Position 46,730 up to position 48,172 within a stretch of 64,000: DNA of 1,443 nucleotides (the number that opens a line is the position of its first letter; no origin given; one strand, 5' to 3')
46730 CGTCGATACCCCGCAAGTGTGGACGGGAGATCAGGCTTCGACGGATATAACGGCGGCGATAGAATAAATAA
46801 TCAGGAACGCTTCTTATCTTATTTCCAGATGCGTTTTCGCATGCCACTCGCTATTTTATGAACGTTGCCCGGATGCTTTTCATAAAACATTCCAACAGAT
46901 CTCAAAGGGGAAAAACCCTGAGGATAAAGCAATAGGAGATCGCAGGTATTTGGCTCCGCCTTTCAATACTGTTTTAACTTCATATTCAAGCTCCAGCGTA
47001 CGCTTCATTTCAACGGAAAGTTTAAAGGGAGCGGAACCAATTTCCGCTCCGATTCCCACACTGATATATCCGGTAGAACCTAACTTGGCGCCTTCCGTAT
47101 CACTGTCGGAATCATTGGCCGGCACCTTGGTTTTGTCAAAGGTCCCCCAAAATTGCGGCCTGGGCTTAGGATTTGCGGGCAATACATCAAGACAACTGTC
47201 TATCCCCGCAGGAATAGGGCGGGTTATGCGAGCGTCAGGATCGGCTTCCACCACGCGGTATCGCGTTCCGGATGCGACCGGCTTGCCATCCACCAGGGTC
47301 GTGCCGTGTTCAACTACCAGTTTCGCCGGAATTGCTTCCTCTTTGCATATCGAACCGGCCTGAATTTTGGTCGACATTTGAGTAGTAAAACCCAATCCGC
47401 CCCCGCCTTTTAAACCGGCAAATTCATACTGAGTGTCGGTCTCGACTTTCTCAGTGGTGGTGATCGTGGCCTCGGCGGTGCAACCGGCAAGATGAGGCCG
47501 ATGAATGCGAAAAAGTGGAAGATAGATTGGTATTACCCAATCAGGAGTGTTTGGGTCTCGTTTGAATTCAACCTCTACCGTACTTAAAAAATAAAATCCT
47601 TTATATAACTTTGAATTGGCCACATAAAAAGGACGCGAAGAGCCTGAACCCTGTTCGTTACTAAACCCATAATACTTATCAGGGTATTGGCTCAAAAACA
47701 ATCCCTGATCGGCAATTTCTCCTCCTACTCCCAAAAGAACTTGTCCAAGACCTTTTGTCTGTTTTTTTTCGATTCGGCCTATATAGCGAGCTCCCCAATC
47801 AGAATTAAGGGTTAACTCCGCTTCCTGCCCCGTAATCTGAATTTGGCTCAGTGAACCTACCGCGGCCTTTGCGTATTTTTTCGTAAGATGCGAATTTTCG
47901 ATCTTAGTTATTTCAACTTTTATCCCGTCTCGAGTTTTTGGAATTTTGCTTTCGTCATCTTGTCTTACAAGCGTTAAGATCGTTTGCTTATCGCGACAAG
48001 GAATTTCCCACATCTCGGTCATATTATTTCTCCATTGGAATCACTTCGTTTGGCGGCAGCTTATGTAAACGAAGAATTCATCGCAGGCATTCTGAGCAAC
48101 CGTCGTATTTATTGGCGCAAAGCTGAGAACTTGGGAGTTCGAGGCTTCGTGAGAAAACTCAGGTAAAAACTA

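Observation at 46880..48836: AT-rich two-gene island: cytoplasmic beta-rich 380-aa protein with an aerolysin/ETX-like amphipathic hairpin plus a 5-TM partner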

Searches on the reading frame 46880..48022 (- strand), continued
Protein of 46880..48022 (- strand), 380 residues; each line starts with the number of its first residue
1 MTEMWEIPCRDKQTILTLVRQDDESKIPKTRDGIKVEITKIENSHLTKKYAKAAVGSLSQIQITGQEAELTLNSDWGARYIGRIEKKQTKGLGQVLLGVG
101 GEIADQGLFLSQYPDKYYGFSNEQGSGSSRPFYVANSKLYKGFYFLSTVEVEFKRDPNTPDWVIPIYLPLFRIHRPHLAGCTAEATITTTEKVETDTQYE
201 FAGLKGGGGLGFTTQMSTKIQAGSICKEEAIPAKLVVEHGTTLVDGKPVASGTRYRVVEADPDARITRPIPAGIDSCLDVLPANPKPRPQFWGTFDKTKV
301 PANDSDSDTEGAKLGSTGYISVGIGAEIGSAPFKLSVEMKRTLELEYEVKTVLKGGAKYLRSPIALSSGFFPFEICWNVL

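Call 98: list_cluster_members(proteins=[P0006, P0010, P0016, P0021, P0012, P0008, P0007, P0009, P0003, P0002])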
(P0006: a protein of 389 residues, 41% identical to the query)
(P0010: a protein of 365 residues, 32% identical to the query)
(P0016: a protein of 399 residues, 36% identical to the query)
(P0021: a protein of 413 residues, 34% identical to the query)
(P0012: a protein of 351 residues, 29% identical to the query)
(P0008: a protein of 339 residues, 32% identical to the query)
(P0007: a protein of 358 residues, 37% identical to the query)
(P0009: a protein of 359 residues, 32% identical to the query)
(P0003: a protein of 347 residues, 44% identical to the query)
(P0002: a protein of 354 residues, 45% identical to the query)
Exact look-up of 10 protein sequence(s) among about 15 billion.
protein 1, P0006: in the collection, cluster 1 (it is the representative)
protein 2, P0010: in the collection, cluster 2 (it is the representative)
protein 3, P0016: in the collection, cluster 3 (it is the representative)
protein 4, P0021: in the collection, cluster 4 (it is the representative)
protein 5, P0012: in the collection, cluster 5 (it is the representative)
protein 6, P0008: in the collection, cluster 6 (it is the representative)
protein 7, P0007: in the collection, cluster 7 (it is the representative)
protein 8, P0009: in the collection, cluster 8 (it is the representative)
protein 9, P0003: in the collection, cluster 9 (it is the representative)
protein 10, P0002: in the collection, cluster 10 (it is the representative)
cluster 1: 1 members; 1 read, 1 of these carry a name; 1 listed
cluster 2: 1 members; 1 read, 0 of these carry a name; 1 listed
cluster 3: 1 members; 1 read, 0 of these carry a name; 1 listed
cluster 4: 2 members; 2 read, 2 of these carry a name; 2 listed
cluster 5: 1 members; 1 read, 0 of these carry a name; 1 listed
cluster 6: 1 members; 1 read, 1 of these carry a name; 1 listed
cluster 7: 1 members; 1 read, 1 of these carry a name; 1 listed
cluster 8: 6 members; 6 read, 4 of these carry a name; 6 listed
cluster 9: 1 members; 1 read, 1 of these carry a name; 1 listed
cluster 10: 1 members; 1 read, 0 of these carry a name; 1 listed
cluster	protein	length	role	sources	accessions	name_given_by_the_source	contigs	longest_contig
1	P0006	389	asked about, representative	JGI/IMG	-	hypothetical protein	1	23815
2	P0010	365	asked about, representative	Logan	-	-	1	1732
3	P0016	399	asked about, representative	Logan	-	-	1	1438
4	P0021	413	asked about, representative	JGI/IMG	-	hypothetical protein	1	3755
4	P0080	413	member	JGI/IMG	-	hypothetical protein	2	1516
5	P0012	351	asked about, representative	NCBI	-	-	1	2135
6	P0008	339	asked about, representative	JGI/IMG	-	hypothetical protein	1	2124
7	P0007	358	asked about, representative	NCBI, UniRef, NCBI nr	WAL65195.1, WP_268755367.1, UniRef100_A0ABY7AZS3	hypothetical protein ORV05_30495 [Amycolatopsis cynarae] | Uncharacterized protein n=1 Tax=Amycolatopsis cynarae TaxID=2995223 RepID=A0ABY7AZS3_9PSEU | hypothetical protein [Amycolatopsis sp. HUAS 11-8]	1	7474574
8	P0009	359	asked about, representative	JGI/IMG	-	hypothetical protein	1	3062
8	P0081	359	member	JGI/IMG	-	hypothetical protein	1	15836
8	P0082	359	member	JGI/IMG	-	hypothetical protein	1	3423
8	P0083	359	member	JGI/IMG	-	hypothetical protein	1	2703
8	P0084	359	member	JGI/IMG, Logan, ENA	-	-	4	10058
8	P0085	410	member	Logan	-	-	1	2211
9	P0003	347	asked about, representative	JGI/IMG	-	hypothetical protein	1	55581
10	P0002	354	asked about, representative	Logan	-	-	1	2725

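Call 102: search_protein_families(library=pfam, proteins=[P0036], max_evalue=0.01)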
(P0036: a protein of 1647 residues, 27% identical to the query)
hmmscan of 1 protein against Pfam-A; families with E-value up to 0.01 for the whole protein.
P0036 (1647 aa): 7 families
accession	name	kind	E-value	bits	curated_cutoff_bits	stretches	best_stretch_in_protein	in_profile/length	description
PF05688.17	BIg21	-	3.5e-14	53.7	27.4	0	512-574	7-71/109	Bacterial Immunoglobulin-like 21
PF22666.2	Glyco_hydro_2_N2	-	8.2e-10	39.4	27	0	1186-1225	93-132/167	Glycosyl hydrolase 2 galactose-binding domain-like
PF10633.15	NPCBM_assoc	-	5.6e-08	33.3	24.4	0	426-462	9-43/78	NPCBM-associated, NEW3 domain of alpha-galactosidase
PF02494.22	HYR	-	1e-06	29.4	21.7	1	1239-1289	31-81/81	HYR domain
PF18962.6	Por_Secre_tail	-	3.7e-06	27.6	27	1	1570-1644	2-73/75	Secretion system C-terminal sorting domain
PF23237.1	HYR_4C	-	8.2e-06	26.3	27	1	1230-1284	12-68/73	HYR-like domain with 4 cysteines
PF18981.6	InlK_D3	-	0.0046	17.5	25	0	1264-1289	49-75/75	Internalin K domain (D3/D4)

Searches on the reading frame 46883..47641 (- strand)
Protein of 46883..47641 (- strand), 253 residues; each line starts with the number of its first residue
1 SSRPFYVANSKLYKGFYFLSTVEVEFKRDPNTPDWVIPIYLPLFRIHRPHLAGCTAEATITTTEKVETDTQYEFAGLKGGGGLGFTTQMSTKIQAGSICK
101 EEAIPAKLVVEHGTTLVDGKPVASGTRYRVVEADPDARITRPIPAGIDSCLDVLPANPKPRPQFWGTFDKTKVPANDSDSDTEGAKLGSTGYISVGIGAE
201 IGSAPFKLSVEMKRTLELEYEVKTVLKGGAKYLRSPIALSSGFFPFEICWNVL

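Call 71: predict_structure(alignment_id=A6)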
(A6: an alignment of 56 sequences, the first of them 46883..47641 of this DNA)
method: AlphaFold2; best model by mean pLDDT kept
length: 253 residues; sequences in the alignment: 56
mean_pLDDT: 88.0   pTM: 0.77
mean pLDDT of the five models: 88.0, 87.4, 87.0, 86.8, 84.6
residues with pLDDT >= 90: 153; 70-90: 75; 50-70: 17; < 50: 8
segments of 3 or more residues with pLDDT < 50: 1-7
pLDDT, mean of each block of 10 residues (from residue 1): 46 92 96 97 94 96 90 84 86 96 96 97 95 96 93 74 80 97 89 82 84 90 97 80 71 93
secondary structure, 60 per line:
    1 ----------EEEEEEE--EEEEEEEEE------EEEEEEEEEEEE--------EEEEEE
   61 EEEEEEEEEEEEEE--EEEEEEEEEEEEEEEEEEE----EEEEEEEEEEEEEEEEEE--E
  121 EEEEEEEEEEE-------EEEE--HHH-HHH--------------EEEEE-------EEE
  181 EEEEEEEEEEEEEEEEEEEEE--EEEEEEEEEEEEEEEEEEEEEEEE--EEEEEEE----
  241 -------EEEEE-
elements in order: E11-17 E20-28 E35-46 E55-74 E77-95 E100-117 E120-131 E139-142 E166-170 E178-201 E204-227 E230-236 E248-252

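Call 74: fold_search(model_id=the predicted structure, library=pdb)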
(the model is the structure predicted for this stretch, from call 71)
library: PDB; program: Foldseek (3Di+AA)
matches with E <= 10: 476; with E <= 0.001: 13
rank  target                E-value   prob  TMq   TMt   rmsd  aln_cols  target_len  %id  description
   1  8odn_A                1.4e-05  0.96  0.18  0.18  15.9       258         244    8  RcpA-TadD with C13 symmetry from the Pseudomonas aeruginosa Tight Adherence Secretion System (released 2023-09-27)
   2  7ofh_A                2.0e-05  1.00  0.24  0.26  14.0       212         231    8  CryoEM structure of the outer membrane secretin pore pIV from the f1 filamentous bacteriophage. (released 2021-11-03)
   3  6ve4_A                1.2e-04  0.99  0.21  0.18  16.6       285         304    8  Pentadecameric PilQ from Pseudomonas aeruginosa (released 2020-12-23)
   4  6hcg_A                1.8e-04  0.99  0.26  0.13  14.8       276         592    6  Klebsiella pneumoniae type II secretion system outer membrane complex. PulD, PulS and PulC HR domain. (released 2019-11-27)
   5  6ve2_A                3.0e-04  0.69  0.17  0.14  15.4       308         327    8  Tetradecameric PilQ bound by TsaP heptamer from Pseudomonas aeruginosa (released 2020-12-23)
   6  6q15_A                4.7e-04  0.82  0.18  0.10  18.6       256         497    7  Structure of the Salmonella SPI-1 injectisome needle complex (released 2019-10-23)
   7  8axl_A                4.9e-04  0.60  0.13  0.10  18.9       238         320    7  Outer membrane secretin pore of the type 3 secretion system of Shigella flexneri (released 2023-03-01)
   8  7ah9_5N               5.2e-04  0.47  0.16  0.10  18.0       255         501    7  Substrate-engaged type 3 secretion system needle complex from Salmonella enterica typhimurium - SpaR state 1 (released 2021-03-17)
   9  6dv3_A                5.5e-04  0.51  0.15  0.09  17.5       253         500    8  Structure of the Salmonella SPI-1 type III secretion injectisome secretin InvG in the open gate state (released 2018-10-03)
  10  7ah9_5C               5.8e-04  0.63  0.16  0.10  19.2       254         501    7  Substrate-engaged type 3 secretion system needle complex from Salmonella enterica typhimurium - SpaR state 1 (released 2021-03-17)
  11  8co1_A1               6.2e-04  0.80  0.19  0.10  15.5       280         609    7  Type II Secretion System (released 2024-04-10)
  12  6dv6_A                6.2e-04  0.51  0.15  0.12  17.5       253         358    8  Structure of the Salmonella SPI-1 type III secretion injectisome secretin InvG (residues 176-end) in the open gate sta (released 2018-10-03)
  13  5wln_A                9.1e-04  0.90  0.20  0.14  17.4       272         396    6  Cryo-EM structure of the T2SS secretin XcpQ from Pseudomonas aeruginosa (released 2017-10-25)
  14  7ah9_5P               1.1e-03  0.35  0.15  0.09  18.3       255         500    7  Substrate-engaged type 3 secretion system needle complex from Salmonella enterica typhimurium - SpaR state 1 (released 2021-03-17)
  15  5w68_A                1.3e-03  0.66  0.19  0.15  17.2       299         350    9  Type II secretin from Enteropathogenic Escherichia coli - GspD (released 2017-11-15)
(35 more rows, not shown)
